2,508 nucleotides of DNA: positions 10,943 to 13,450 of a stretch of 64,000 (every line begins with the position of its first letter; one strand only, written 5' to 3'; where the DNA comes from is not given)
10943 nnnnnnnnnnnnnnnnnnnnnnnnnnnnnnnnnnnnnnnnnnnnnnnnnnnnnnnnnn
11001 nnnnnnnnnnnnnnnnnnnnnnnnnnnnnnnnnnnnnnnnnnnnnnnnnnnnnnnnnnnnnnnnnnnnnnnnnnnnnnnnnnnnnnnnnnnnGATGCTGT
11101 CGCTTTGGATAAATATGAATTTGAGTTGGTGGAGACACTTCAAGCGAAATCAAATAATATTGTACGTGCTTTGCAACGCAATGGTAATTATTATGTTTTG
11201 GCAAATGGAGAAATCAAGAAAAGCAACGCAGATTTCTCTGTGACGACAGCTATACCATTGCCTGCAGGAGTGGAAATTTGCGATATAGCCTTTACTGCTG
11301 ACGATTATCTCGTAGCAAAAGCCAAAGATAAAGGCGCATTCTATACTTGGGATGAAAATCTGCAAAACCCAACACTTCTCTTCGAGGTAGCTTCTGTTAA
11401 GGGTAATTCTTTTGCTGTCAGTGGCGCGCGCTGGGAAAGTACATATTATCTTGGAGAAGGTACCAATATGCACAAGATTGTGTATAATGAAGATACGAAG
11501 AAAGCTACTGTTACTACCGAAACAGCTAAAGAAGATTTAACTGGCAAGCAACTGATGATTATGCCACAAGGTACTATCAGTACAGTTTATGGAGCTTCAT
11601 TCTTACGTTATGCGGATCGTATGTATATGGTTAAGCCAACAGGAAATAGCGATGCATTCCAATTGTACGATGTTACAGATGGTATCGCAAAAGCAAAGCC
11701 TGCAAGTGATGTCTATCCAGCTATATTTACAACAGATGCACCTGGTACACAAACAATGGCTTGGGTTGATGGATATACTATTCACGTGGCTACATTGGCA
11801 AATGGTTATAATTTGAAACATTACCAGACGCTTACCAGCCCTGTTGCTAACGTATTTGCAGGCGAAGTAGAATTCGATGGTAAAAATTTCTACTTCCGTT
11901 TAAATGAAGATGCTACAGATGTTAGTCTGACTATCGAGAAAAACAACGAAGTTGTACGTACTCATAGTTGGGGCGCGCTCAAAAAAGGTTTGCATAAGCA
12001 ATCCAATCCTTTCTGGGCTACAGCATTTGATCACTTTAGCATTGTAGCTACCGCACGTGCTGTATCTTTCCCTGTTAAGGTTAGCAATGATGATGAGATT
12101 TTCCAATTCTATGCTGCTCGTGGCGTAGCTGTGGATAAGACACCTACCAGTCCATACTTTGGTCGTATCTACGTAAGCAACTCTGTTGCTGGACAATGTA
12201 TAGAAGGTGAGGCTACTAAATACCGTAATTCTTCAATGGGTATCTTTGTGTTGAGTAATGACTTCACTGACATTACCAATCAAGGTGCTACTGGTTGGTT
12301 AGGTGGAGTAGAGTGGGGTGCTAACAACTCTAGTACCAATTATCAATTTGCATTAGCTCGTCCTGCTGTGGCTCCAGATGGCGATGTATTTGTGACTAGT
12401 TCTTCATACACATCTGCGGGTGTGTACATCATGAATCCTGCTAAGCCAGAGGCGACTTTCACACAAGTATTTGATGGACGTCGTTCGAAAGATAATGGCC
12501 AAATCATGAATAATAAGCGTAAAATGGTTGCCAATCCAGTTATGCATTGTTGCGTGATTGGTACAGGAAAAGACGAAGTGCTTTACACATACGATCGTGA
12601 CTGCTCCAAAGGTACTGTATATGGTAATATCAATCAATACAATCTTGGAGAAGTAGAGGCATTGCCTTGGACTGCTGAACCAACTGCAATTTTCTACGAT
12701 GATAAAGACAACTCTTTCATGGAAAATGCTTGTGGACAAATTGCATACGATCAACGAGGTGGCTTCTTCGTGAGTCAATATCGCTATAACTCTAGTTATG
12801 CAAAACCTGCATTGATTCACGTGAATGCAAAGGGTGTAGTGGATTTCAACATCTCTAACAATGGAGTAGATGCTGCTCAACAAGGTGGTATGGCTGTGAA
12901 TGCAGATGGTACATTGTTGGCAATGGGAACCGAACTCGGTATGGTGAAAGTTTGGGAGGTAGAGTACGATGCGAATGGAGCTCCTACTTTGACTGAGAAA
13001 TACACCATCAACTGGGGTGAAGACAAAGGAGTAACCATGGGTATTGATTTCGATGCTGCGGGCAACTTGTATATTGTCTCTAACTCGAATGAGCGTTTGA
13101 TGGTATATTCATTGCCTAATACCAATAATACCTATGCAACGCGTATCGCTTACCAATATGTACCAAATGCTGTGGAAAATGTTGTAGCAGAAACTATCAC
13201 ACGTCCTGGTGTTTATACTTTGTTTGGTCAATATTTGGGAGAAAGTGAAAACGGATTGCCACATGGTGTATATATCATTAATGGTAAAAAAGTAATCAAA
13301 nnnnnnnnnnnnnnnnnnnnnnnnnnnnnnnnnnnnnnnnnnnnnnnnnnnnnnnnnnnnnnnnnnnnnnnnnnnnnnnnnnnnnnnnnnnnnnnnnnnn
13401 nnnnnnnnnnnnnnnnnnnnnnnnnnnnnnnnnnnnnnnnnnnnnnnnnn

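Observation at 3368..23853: SusC/SusD operon hard-wired to peptidoglycan-cleaving enzymes: candidate peptidoglycan/muropeptide utilisation locus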

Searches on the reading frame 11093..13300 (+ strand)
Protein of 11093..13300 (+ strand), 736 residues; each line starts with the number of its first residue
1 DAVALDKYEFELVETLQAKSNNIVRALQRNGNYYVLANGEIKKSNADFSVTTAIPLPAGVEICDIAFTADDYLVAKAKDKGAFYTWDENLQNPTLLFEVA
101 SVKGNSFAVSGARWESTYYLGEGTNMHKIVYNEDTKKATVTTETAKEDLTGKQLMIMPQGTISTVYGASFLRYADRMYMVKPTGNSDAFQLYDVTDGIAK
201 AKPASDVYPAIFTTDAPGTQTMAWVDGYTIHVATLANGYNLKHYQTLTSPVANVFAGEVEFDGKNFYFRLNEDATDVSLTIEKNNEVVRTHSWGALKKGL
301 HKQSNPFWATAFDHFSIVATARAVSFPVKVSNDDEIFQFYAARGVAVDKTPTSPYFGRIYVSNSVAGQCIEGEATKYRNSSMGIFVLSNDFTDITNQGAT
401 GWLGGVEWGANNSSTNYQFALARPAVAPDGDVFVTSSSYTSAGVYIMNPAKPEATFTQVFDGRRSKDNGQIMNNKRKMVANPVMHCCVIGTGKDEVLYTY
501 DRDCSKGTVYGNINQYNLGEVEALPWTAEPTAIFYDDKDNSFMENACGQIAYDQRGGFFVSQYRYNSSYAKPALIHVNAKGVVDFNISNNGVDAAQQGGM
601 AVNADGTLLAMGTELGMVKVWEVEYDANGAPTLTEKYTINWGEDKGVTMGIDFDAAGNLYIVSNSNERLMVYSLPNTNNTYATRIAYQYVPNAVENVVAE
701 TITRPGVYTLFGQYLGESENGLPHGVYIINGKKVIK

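Call 78: predict_structure(alignment_id=A3)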
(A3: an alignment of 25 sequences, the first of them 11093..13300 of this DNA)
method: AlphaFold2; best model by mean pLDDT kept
length: 736 residues; sequences in the alignment: 25
mean_pLDDT: 86.8   pTM: 0.81
mean pLDDT of the five models: 86.8, 86.0, 85.3, 84.7, 83.0
residues with pLDDT >= 90: 408; 70-90: 266; 50-70: 45; < 50: 17
segments of 3 or more residues with pLDDT < 50: 689-703
pLDDT, mean of each block of 10 residues (from residue 1): 87 81 90 91 85 94 95 95 94 94 91 95 94 92 92 88 91 93 80 94 89 70 91 88 88 92 90 96 91 96 90 93 92 89 92 87 85 72 91 83 88 73 89 92 90 90 89 92 93 92 76 93 91 88 84 94 64 88 80 72 94 89 91 91 77 96 90 94 75 32 63 75 77 75
secondary structure, 60 per line:
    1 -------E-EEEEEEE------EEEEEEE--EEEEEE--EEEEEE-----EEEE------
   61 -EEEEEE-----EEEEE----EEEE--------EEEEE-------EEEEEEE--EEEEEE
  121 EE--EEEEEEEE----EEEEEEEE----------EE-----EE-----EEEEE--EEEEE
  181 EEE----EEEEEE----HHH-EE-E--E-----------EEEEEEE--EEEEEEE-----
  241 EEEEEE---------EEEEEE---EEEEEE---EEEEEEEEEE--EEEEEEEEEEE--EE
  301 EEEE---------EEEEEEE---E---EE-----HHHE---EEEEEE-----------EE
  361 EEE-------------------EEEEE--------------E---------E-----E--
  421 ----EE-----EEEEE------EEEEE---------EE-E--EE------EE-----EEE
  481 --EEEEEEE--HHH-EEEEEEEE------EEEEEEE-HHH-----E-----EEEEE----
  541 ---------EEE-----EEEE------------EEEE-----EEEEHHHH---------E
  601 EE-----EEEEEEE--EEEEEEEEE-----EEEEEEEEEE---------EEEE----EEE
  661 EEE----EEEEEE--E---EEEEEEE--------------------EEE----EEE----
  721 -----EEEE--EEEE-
elements in order (helices of 4 or more, strands of 3 or more residues): E10-16 E23-29 E32-37 E40-45 E51-54 E62-67 E73-77 E82-85 E94-98 E106-112 E115-122 E125-132 E137-144 E169-173 E176-183 E188-193 E220-226 E229-235 E241-246 E256-261 E265-270 E274-283 E286-296 E299-304 E314-320 E342-347 E359-363 E383-387 E432-436 E443-447 E478-480 E483-489 E496-503 E510-516 E532-536 E550-552 E558-561 E574-577 E583-586 H587-590 E600-602 E608-614 E617-625 E631-640 E650-653 E658-663 E668-673 E680-686 E707-709 E714-716 E726-729 E732-735

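Call 80: fold_search(model_id=the predicted structure, library=pdb)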
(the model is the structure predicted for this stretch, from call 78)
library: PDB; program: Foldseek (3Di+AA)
matches with E <= 10: 1741; with E <= 0.001: 949
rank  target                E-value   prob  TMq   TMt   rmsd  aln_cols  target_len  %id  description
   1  5i2t                  8.4e-13  1.00  0.21  0.25  21.6       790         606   10  Domain characterization of the WD protein Pwp2 and their relevance in ribosome biogenesis (released 2017-06-21)
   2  9n6z_LT               1.1e-12  1.00  0.24  0.21  19.4       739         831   10  SSU processome maturation and disassembly, State D (released 2025-11-05)
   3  9g33_UU               1.2e-12  1.00  0.21  0.19  20.4       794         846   10  Stalled 90S - Utp23-Krr1-deltaC3 (released 2025-06-18)
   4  7mq8_LR               1.8e-12  1.00  0.23  0.22  24.8       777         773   10  Cryo-EM structure of the human SSU processome, state pre-A1 (released 2021-09-22)
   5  8g2z_0U               2.4e-12  1.00  0.24  0.28  24.4       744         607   11  48-nm doublet microtubule from Tetrahymena thermophila strain CU428 (released 2023-06-14)
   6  4nsx                  2.5e-12  1.00  0.23  0.26  19.8       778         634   10  Crystal Structure of the Utp21 tandem WD Domain (released 2014-02-19)
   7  9d5n_CH               4.5e-12  1.00  0.21  0.25  23.2       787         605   11  48-nm doublet microtubule from Trichomonas vaginalis strain G3 (released 2025-05-14)
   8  9n73_LO               4.8e-12  1.00  0.25  0.23  22.4       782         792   11  SSU processome maturation and disassembly, State G (released 2025-10-29)
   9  8snb_4B               6.9e-12  1.00  0.22  0.26  21.1       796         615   10  atomic model of sea urchin sperm doublet microtubule (48-nm periodicity) (released 2023-06-28)
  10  7d4i_B1               6.9e-12  1.00  0.21  0.20  24.3       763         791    9  Cryo-EM structure of 90S small ribosomal precursors complex with the DEAH-box RNA helicase Dhr1 (State F) (released 2021-10-06)
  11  9n6z_LO               9.6e-12  1.00  0.21  0.20  23.1       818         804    9  SSU processome maturation and disassembly, State D (released 2025-11-05)
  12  3shf                  1.0e-11  1.00  0.22  0.16  23.1       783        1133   10  Crystal structure of the R265S mutant of full-length murine Apaf-1 (released 2011-08-24)
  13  6zqd_UA               1.2e-11  1.00  0.23  0.22  22.7       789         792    9  Cryo-EM structure of the 90S pre-ribosome from Saccharomyces cerevisiae, state Post-A1 (released 2020-09-23)
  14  9n77_LT               1.4e-11  1.00  0.22  0.19  20.9       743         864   10  SSU processome maturation and disassembly, State K (released 2025-11-05)
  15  6zqd_UU               1.5e-11  1.00  0.21  0.18  19.6       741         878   11  Cryo-EM structure of the 90S pre-ribosome from Saccharomyces cerevisiae, state Post-A1 (released 2020-09-23)
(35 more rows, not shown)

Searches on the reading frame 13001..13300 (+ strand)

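Call 50: search_protein_families(library=ncbifam, proteins=[window:13001-13300:+], max_evalue=10)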
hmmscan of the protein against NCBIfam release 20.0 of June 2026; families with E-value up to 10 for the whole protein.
window:13001-13300:+ (100 aa): 0 families

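Call 51: search_protein_families(library=pfam, proteins=[window:13001-13300:+], max_evalue=10)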
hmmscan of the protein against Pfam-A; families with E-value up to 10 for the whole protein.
window:13001-13300:+ (100 aa): 2 families
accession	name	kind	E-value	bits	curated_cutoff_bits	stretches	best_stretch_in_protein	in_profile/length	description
PF21060.3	Reovirus_L2_6th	-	0.0062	17.3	27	1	33-94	36-96/98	Reovirus core-spike protein lambda-2 (L2), 6th domain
PF06739.17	SBBP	-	0.16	12.4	20.5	1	14-31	17-34/38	Beta-propeller repeat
